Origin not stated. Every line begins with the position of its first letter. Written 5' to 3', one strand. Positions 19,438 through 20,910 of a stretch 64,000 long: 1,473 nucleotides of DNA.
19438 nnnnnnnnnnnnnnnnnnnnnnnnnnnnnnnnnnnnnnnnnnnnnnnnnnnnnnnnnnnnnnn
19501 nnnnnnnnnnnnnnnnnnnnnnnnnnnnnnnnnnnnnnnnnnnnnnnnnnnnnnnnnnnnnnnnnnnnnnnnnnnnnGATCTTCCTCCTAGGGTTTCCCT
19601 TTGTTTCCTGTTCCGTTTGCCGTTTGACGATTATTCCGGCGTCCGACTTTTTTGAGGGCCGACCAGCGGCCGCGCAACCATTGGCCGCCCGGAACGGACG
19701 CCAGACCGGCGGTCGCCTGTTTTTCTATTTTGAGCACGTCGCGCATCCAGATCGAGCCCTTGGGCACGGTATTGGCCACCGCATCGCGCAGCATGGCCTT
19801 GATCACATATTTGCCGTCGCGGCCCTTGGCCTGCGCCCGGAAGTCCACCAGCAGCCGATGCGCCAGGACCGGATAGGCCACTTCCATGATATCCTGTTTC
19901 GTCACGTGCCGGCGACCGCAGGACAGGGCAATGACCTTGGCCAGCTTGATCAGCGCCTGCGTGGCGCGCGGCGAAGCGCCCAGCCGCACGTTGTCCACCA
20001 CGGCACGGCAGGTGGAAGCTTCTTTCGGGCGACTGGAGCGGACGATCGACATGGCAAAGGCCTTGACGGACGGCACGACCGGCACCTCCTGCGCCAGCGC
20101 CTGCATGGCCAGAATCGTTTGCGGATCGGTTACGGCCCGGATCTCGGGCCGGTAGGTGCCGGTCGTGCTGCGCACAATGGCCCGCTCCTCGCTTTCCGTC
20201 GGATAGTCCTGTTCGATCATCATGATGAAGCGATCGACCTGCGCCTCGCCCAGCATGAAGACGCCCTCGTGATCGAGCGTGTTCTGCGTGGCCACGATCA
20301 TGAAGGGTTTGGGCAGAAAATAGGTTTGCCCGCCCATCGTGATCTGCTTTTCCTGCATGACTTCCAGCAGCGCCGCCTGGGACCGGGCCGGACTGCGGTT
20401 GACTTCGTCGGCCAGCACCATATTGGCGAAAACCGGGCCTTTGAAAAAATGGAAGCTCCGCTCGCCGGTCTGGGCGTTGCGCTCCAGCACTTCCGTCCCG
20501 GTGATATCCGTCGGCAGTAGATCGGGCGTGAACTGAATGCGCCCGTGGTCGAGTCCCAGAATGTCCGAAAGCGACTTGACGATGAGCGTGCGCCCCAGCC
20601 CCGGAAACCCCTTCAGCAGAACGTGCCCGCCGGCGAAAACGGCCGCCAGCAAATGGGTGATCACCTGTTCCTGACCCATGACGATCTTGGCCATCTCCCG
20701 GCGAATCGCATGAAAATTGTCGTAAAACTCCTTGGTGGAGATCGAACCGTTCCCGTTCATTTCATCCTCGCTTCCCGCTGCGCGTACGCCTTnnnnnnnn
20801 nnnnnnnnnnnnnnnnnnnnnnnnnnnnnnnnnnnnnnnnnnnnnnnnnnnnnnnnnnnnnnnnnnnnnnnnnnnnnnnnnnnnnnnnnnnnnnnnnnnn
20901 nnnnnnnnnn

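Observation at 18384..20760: Tandem MoxR ATPases, one fused to an MJ0042-type zinc ribbon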

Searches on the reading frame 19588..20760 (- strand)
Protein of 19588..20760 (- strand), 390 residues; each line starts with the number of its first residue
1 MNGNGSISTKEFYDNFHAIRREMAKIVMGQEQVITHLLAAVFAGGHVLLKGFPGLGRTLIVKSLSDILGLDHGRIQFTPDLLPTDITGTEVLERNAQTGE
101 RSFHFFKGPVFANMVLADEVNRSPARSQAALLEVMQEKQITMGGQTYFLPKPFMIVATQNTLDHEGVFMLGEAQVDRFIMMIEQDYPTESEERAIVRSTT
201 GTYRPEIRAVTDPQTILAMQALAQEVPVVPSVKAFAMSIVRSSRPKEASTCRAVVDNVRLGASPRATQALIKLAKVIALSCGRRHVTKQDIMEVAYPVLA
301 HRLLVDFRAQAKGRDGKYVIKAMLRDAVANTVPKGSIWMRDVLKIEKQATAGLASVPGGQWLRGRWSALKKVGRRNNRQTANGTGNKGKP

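Call 3: search_protein_families(library=pfam, proteins=[window:19588-20760:-], max_evalue=0.01)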
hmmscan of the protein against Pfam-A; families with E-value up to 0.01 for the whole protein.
window:19588-20760:- (390 aa): 7 families
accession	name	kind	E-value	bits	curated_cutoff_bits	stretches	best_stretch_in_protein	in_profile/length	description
PF07726.17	AAA_3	-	2.1e-54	183.4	27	1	46-180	1-131/131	ATPase family associated with various cellular activities (AAA)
PF17863.7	AAA_lid_2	-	8.2e-16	58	22.7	1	257-315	8-66/74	AAA lid domain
PF20030.5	bpMoxR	-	1.1e-09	38.1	27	1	18-194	5-176/205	MoxR domain in the MoxR-vWA-beta-propeller ternary systems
PF07728.20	AAA_5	-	1.9e-09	38.1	22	1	46-178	1-139/139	AAA domain (dynein-related subfamily)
PF00158.32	Sigma54_activat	-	0.0012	19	20.2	1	114-162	96-145/168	Sigma-54 interaction domain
PF01078.27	Mg_chelatase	-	0.0029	17.5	20.3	1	27-68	5-46/207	Magnesium chelatase, subunit ChlI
PF00004.35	AAA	-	0.003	18.4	21.2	0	47-163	1-112/131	ATPase family associated with various cellular activities (AAA)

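Call 10: find_homologous_proteins(query=window:19588-20760:-, max_evalue=1e-20)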
Query window:19588-20760:- (390 aa): 7988 proteins with E <= 1e-20 among 8000 candidates; the best 120 are listed.
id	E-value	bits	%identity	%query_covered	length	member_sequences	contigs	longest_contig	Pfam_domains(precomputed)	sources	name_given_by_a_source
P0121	2.0e-254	861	99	100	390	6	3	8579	PF20030.6,PF07726.18,PF17863.8,PF07728.21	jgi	jgi:MoxR-like ATPase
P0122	1.8e-187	641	82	89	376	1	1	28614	PF20030.6,PF07726.18,PF17863.8,PF07728.21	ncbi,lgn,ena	-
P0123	3.3e-187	640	78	95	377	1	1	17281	PF20030.6,PF07726.18,PF17863.8,PF07728.21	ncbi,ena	-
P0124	2.4e-175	601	77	89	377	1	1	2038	PF20030.6,PF07726.18,PF17863.8,PF07728.21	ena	-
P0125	1.1e-160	553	71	89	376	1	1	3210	PF20030.6,PF07726.18,PF17863.8,PF07728.21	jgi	-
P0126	6.2e-160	550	70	91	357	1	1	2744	PF20030.6,PF07726.18,PF17863.8,PF07728.21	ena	-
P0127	1.3e-156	539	70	87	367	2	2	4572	PF20030.6,PF07726.18,PF17863.8,PF07728.21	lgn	-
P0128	2.3e-154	532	69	88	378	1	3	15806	PF20030.6,PF07726.18,PF17863.8,PF07728.21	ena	-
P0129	2.3e-153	529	64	98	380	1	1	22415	PF20030.6,PF07726.18,PF17863.8,PF07728.21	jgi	jgi:MoxR-like ATPase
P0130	7.8e-152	523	63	98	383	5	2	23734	PF20030.6,PF07726.18,PF17863.8,PF07728.21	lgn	-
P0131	1.7e-148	513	66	90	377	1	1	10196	PF20030.6,PF07726.18,PF00004.36,PF17863.8,PF07728.21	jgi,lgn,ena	-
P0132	2.9e-142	492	63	89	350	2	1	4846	PF20030.6,PF07726.18,PF00004.36,PF17863.8,PF07728.21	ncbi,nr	ncbi:MAG: MoxR family ATPase [Planctomycetota bacterium]|nr:MoxR family ATPase [Planctomycetota bact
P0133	3.9e-140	485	65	87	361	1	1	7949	PF20030.6,PF07726.18,PF17863.8,PF07728.21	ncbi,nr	ncbi:MAG: MoxR family ATPase [Kiritimatiellae bacterium]|nr:MoxR family ATPase [Kiritimatiellia bact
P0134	3.2e-138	479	62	91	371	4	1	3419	PF20030.6,PF07726.18,PF17863.8,PF07728.21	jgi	jgi:MoxR-like ATPase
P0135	3.4e-138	479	62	88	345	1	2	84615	PF20030.6,PF07726.18,PF17863.8,PF07728.21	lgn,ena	-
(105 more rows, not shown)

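Call 15: find_related_loci(query=A1, collection=genome_contigs, flank=10000)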
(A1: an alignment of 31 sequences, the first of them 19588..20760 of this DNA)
Query A1 (390 aa) in genome_contigs; peptide patterns used: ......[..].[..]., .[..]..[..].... (x = any residue, [..] = any of these).
600 stretches matched a pattern (row limit reached: there are more); 599 encode a relative of the query (tblastn E <= 1e-3); the best 80 are kept; 80 distinct loci.
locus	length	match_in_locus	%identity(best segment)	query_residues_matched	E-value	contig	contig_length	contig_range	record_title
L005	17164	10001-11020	63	7-346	2e-147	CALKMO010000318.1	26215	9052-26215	MAG: uncultured bacterium isolate R1_Bin_MAXBIN__205_sub_1 genome assembly, contig: c_000000426614, whole genome shotgun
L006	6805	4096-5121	61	6-347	6e-140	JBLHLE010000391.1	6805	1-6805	MAG: Pirellulaceae bacterium isolate 3300054698_131 Ga0535670_0025772, whole genome shotgun sequence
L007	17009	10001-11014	54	7-343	4e-111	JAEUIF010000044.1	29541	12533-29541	MAG: Planctomycetia bacterium isolate new MAG-36 k141_1225022, whole genome shotgun sequence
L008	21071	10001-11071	45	11-372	3e-94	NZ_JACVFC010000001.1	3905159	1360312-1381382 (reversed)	Chitinophaga qingshengii strain JCM 30026 1, whole genome shotgun sequence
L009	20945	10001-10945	48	10-325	2e-92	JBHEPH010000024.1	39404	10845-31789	MAG: Gemmatimonadales bacterium isolate S6_bin.68.strict S6_NODE_24, whole genome shotgun sequence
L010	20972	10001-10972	47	8-332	2e-92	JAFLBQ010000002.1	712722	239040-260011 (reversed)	MAG: Cytophagales bacterium isolate UWPOB_CYTO1 gnl_X_DGMGIFFD_2, whole genome shotgun sequence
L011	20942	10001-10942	48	11-325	3e-92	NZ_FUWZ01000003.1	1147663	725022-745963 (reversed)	Chitinophaga eiseniae strain DSM 22224, whole genome shotgun sequence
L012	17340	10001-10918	48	19-325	2e-91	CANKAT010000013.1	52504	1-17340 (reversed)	MAG: Sphingobacteriaceae bacterium isolate RH-26jul17-262 genome assembly, contig: RH-26jul17-C1545, whole genome shotgu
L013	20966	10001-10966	45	10-336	2e-91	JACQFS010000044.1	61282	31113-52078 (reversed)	MAG: Verrucomicrobia bacterium isolate NC_groundwater_1053_Pr1_S-0.65um_64_11 Montesol18_Sp65_coassembly_scaffold_256363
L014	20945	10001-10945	47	10-324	1e-91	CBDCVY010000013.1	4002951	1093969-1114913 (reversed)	MAG: Nitrospinaceae bacterium isolate b0709e44-287e-4b74-9289-be2073200a22 genome assembly, contig: contig_13, whole gen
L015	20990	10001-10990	46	4-337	1e-90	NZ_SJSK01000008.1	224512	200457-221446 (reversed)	Pedobacter frigiditerrae strain RP-1-13 contig8, whole genome shotgun sequence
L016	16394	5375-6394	45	19-368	5e-91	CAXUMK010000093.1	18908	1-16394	MAG TPA_asm: uncultured Segetibacter sp. isolate public_SRR11456913_metawrap_bin.22 genome assembly, contig: public_SRR1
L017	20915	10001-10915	49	8-313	6e-91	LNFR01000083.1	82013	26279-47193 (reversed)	MAG: Bacteroidetes bacterium OLB12 UZ12_BCD005CONTIG000083, whole genome shotgun sequence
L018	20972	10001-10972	46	10-337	6e-91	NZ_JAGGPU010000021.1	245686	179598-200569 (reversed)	Pedobacter sp. ISL-64 ISL64_22, whole genome shotgun sequence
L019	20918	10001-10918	47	19-325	1e-90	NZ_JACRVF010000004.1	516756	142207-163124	Pontibacter cellulosilyticus strain SD6 contig4, whole genome shotgun sequence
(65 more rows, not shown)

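Call 19: search_protein_families(library=pfam, proteins=[L005:69-2519:+, L005:2567-6292:+, L005:6079-7701:+, L005:7747-8835:+, L005:8763-9920:+, L005:9983-11053:+, L005:11050-12318:+, L005:12320-13219:+], max_evalue=0.01)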
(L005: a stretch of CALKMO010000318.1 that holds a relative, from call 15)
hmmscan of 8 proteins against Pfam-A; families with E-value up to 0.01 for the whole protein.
L005:69-2519:+ (816 aa): 2 families
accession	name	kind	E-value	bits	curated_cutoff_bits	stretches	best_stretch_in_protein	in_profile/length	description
PF01436.27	NHL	-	2.9e-08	33.8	20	1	225-250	3-28/28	NHL repeat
PF08450.18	SGL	-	3.5e-06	27.2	26.3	1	224-278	184-241/246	SMP-30/Gluconolactonase/LRE-like region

L005:2567-6292:+ (1241 aa): 0 families

L005:6079-7701:+ (540 aa): 1 family
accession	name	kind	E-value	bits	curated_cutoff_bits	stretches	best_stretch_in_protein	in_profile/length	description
PF08305.17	NPCBM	-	1.3e-34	119.6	23.9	1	360-499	3-136/137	NPCBM/NEW2 domain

L005:7747-8835:+ (362 aa): 0 families

L005:8763-9920:+ (385 aa): 0 families

L005:9983-11053:+ (356 aa): 9 families
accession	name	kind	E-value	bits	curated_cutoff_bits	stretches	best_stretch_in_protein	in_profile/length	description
PF07726.17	AAA_3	-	3.9e-54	182.5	27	1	46-180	1-131/131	ATPase family associated with various cellular activities (AAA)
PF17863.7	AAA_lid_2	-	1.7e-13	50.5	22.7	1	257-321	8-72/74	AAA lid domain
PF07728.20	AAA_5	-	7.2e-13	49.2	22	1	46-178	1-139/139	AAA domain (dynein-related subfamily)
PF20030.5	bpMoxR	-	1.1e-11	44.7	27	1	18-190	5-172/205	MoxR domain in the MoxR-vWA-beta-propeller ternary systems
PF00004.35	AAA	-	7.9e-06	26.8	21.2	1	47-163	1-112/131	ATPase family associated with various cellular activities (AAA)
PF01078.27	Mg_chelatase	-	0.00088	19.2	20.3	1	27-68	5-46/207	Magnesium chelatase, subunit ChlI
PF00158.32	Sigma54_activat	-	0.00092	19.4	20.2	1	115-161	97-143/168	Sigma-54 interaction domain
PF05496.18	RuvB_N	-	0.0027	17.9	27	0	45-73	34-62/159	Holliday junction DNA helicase RuvB P-loop domain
PF13191.12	AAA_16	-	0.0038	18.2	32.6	1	30-69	5-49/167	AAA ATPase domain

L005:11050-12318:+ (422 aa): 11 families
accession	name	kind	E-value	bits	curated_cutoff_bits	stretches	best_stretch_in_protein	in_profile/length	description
PF07726.17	AAA_3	-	8.5e-64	213.8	27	1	140-274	1-131/131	ATPase family associated with various cellular activities (AAA)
PF17863.7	AAA_lid_2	-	2.7e-15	56.3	22.7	1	352-416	9-73/74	AAA lid domain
PF07728.20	AAA_5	-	4.8e-13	49.7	22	1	140-272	1-139/139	AAA domain (dynein-related subfamily)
PF20030.5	bpMoxR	-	3e-11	43.2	27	1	112-311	5-196/205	MoxR domain in the MoxR-vWA-beta-propeller ternary systems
PF00004.35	AAA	-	6.7e-08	33.5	21.2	1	141-279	1-130/131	ATPase family associated with various cellular activities (AAA)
PF00493.29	MCM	-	1.6e-05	24.6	23.3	1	132-257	51-175/224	MCM P-loop domain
PF05496.18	RuvB_N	-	2e-05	24.8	27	1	139-168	34-63/159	Holliday junction DNA helicase RuvB P-loop domain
PF01078.27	Mg_chelatase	-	6.2e-05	22.9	20.3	1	121-162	5-46/207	Magnesium chelatase, subunit ChlI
PF00158.32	Sigma54_activat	-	0.00027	21.1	20.2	1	141-257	25-146/168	Sigma-54 interaction domain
PF13401.12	AAA_22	-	0.0026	18.5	27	1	137-164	4-31/130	AAA domain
PF13191.12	AAA_16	-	0.004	18.1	32.6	0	139-165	25-51/167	AAA ATPase domain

L005:12320-13219:+ (299 aa): 2 families
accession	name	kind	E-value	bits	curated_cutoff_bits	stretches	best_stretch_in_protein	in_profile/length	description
PF01882.25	DUF58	-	4e-46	157.4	23.4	1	45-257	1-213/216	Protein of unknown function DUF58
PF13519.12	VWA_2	-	9.1e-09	36.3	27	1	84-187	3-105/107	von Willebrand factor type A domain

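Call 35: search_protein_families(library=ncbifam, proteins=[window:19588-20760:-], max_evalue=0.01)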
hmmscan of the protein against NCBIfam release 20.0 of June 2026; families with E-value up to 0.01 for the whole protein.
window:19588-20760:- (390 aa): 7 families
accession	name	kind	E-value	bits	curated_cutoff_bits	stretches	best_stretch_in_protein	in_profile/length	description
TIGR02031.1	BchD-ChlD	equivalog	2.9e-08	32.9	499.55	1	87-307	66-275/608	magnesium chelatase ATPase subunit D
NF047784.1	MadB_ATPase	equivalog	7.5e-07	28.6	475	1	114-206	141-228/298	MadB family AAA-type ATPase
TIGR00764.1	lon_rel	equivalog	8.4e-06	24.6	516.6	1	26-69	19-62/608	ATP-dependent protease LonB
TIGR02442.1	Cob-chelat-sub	hypoth_equivalog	1.1e-05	24.1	779.45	1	130-306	146-313/641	putative cobaltochelatase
TIGR02640.1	gas_vesic_GvpN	equivalog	0.00011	21.9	266.8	1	116-212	110-210/262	gas vesicle protein GvpN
NF007365.0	PRK09862.1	equivalog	0.00082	18.1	530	0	24-68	190-234/506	YifB family Mg chelatase-like AAA ATPase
TIGR00368.1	TIGR00368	hypoth_equivalog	0.00085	18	362.4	0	24-68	191-235/499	YifB family Mg chelatase-like AAA ATPase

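Call 45: search_protein_representatives(protein=window:19588-20760:-)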
Query: 390 residues. Proteins with E-value up to 0.001 (for the whole library): 23649; up to 1e-10: 13604; up to 1e-30: 3864. The best 150 are listed.
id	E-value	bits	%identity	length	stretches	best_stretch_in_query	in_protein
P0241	8.8e-165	564.4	44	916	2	17-349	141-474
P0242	3.5e-99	348.6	54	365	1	10-328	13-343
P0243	2.5e-87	309.6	49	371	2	10-255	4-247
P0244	1.9e-86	306.7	46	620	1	13-326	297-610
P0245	6.1e-86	305.0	47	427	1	14-325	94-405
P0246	3.1e-84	299.4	47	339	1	18-325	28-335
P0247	6.5e-84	298.4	43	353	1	10-326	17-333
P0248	4.4e-83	295.6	48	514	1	17-323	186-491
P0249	4.7e-83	295.5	43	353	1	12-330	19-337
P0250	1.1e-81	291.0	45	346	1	17-327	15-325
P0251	2.4e-81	289.9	45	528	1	14-325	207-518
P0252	1.5e-80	287.3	46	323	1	9-318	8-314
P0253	4.5e-80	285.7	45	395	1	21-326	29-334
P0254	8.2e-80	284.9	44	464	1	14-325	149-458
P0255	1.3e-79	284.2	44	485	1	10-328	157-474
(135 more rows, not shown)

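Call 62: predict_structure(alignment_id=A1)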
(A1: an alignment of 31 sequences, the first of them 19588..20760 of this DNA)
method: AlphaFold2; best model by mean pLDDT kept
length: 390 residues; sequences in the alignment: 31
mean_pLDDT: 83.4   pTM: 0.78
mean pLDDT of the five models: 83.4, 83.3, 82.1, 78.4, 77.6
residues with pLDDT >= 90: 220; 70-90: 86; 50-70: 58; < 50: 26
segments of 3 or more residues with pLDDT < 50: 1-3, 355-359, 373-385, 387-389
pLDDT, mean of each block of 10 residues (from residue 1): 75 98 93 97 96 91 97 82 56 79 75 92 82 86 85 94 66 82 93 87 88 97 97 96 94 95 95 98 97 96 91 93 94 63 58 50 52 44 45
secondary structure, 60 per line:
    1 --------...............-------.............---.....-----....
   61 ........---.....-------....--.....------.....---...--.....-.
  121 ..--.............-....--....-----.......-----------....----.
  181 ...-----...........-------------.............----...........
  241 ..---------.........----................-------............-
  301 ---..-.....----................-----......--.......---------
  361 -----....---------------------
elements in order: H9-23 H31-43 E47-51 H57-68 E72-76 H84-87 E90-94 E101-105 E114-118 H125-137 E139-142 E145-148 E154-160 H172-175 E180-183 H189-199 H213-225 H230-242 H252-257 E258-260 H265-280 H288-299 H307-311 H316-331 H337-342 H345-351 H366-369

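Call 71: search_protein_families(library=padloc, proteins=[window:19588-20760:-], max_evalue=0.001)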
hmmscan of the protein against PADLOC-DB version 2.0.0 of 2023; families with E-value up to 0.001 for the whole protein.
window:19588-20760:- (390 aa): 0 families
